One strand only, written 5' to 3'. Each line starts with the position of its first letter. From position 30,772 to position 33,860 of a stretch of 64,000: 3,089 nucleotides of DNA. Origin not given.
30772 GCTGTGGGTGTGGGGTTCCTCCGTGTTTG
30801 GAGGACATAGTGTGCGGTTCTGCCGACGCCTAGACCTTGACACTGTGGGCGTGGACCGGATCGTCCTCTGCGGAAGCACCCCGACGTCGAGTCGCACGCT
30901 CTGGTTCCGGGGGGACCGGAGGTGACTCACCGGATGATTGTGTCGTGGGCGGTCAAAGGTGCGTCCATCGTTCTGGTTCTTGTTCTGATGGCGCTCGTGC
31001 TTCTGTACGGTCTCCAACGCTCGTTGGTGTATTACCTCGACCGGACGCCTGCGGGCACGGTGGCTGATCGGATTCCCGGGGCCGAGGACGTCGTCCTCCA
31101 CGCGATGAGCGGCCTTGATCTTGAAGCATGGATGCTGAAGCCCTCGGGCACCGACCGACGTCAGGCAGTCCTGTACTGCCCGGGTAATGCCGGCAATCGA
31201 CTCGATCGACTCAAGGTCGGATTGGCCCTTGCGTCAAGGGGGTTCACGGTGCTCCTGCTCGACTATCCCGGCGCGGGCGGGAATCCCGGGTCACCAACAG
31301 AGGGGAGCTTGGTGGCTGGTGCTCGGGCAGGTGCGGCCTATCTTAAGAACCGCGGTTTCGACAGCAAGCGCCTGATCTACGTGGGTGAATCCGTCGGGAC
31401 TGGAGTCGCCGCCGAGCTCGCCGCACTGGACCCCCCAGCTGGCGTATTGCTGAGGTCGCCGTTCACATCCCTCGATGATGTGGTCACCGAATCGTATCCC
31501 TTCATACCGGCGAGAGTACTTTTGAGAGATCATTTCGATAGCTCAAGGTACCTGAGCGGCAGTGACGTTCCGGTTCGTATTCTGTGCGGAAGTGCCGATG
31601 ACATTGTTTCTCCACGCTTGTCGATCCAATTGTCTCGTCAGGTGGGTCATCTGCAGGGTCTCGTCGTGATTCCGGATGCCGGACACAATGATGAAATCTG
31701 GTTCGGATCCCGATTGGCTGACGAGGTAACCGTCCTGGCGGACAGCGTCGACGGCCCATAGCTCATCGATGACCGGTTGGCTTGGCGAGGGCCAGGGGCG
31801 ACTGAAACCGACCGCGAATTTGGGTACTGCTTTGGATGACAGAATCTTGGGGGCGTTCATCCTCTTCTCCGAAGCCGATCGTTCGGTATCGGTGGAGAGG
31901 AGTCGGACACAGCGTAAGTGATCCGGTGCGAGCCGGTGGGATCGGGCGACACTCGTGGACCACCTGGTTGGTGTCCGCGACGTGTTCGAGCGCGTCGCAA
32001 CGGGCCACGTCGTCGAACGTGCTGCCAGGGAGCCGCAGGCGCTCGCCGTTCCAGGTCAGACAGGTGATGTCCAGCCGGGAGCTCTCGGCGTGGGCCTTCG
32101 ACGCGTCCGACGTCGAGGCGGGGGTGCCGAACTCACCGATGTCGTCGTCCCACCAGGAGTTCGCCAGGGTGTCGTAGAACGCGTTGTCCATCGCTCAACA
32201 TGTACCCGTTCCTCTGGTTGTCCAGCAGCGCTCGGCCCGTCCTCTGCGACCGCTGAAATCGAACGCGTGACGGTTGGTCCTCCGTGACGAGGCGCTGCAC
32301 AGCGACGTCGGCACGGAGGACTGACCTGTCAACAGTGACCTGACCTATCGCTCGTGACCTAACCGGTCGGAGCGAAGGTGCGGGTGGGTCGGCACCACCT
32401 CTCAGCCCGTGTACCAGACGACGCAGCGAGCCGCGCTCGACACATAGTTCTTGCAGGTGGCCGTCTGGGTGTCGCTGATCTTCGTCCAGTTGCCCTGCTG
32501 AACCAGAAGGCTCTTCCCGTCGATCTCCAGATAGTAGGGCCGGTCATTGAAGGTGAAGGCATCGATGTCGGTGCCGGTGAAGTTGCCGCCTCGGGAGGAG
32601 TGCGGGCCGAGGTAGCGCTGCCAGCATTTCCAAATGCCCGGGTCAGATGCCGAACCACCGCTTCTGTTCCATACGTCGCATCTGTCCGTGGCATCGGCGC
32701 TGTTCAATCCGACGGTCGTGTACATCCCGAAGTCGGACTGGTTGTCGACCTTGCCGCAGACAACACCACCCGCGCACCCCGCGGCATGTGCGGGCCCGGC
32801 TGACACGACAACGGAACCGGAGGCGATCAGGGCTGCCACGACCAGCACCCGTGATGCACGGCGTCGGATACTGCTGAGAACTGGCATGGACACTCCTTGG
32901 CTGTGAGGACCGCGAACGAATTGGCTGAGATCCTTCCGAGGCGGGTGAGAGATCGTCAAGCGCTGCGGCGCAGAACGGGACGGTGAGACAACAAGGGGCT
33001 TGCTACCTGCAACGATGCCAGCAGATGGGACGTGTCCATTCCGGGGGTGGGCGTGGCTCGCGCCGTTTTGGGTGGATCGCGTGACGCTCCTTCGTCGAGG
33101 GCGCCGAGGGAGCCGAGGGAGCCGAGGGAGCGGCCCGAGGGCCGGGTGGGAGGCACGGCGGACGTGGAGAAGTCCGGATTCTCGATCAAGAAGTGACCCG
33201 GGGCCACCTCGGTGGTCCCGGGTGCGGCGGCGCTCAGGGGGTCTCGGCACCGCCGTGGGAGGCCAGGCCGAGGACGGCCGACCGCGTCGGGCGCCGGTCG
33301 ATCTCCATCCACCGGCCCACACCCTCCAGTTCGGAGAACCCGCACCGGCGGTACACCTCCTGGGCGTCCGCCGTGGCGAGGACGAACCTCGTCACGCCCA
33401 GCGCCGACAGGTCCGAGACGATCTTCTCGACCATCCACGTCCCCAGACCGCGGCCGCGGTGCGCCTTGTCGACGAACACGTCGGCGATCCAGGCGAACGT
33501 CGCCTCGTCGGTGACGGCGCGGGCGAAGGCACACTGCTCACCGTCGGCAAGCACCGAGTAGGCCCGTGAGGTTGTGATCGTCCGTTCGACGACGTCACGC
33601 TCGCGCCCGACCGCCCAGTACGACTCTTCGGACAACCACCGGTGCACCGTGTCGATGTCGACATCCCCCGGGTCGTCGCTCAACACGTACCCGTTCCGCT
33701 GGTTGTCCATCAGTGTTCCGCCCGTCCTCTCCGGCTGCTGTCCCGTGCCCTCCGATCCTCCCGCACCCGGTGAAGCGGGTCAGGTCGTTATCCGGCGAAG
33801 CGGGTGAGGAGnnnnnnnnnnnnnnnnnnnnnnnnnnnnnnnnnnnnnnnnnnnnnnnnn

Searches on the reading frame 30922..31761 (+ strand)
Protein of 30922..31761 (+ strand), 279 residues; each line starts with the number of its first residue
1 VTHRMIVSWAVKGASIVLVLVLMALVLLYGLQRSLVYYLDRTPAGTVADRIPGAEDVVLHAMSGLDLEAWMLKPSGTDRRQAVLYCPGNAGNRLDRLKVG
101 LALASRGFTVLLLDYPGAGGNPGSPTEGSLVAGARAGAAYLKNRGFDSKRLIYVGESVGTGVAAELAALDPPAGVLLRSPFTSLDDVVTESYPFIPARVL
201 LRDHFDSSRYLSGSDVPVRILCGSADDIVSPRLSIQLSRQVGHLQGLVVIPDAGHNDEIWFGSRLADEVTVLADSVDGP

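Call 51: search_protein_families(library=pfam, proteins=[window:30922-31761:+], max_evalue=0.001)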
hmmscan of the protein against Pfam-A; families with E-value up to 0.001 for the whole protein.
window:30922-31761:+ (279 aa): 3 families
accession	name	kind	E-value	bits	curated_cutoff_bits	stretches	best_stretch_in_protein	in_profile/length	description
PF00561.26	Abhydrolase_1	-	2e-11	44.4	25.8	1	82-172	2-92/245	alpha/beta hydrolase fold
PF12146.15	Hydrolase_4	-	1.6e-10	41.1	27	1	79-188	3-117/239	Serine aminopeptidase, S33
PF12697.13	Abhydrolase_6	-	9e-06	26.9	26.3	0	96-195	19-108/217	Alpha/beta hydrolase family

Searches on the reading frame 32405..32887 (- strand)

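Call 51: search_protein_families(library=pfam, proteins=[window:32405-32887:-], max_evalue=0.001)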
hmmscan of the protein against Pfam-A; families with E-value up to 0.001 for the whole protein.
seq(161 aa): 1 family
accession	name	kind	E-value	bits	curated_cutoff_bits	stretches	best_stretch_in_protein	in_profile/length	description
PF09227.15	Bubble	-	0.00073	20.3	23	0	129-155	38-64/64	Bubble protein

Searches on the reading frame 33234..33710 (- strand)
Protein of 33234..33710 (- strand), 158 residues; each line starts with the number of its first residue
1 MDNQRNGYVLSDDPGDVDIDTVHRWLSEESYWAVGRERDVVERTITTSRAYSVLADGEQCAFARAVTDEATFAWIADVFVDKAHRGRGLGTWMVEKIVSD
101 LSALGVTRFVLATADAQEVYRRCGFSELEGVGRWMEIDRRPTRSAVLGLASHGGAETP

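Call 51: search_protein_families(library=pfam, proteins=[window:33234-33710:-], max_evalue=0.001)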
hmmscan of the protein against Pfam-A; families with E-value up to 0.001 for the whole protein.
window:33234-33710:- (158 aa): 6 families
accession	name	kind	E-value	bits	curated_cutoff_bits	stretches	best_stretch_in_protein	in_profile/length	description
PF00583.31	Acetyltransf_1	-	2.4e-14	54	20.7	1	20-125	2-116/116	Acetyltransferase (GNAT) family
PF13508.13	Acetyltransf_7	-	1.3e-12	48.3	27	1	51-127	6-84/84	Acetyltransferase (GNAT) domain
PF13673.13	Acetyltransf_10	-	2.8e-07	31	23.6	1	42-129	23-111/128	Acetyltransferase (GNAT) domain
PF08445.16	FR47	-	8e-06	26.2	22.1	1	73-128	22-80/86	FR47-like protein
PF13527.13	Acetyltransf_9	-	0.00023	21.6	25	1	71-126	71-125/127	Acetyltransferase (GNAT) domain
PF14542.12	Acetyltransf_CG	-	0.00092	19.7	30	0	52-105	3-57/80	GCN5-related N-acetyl-transferase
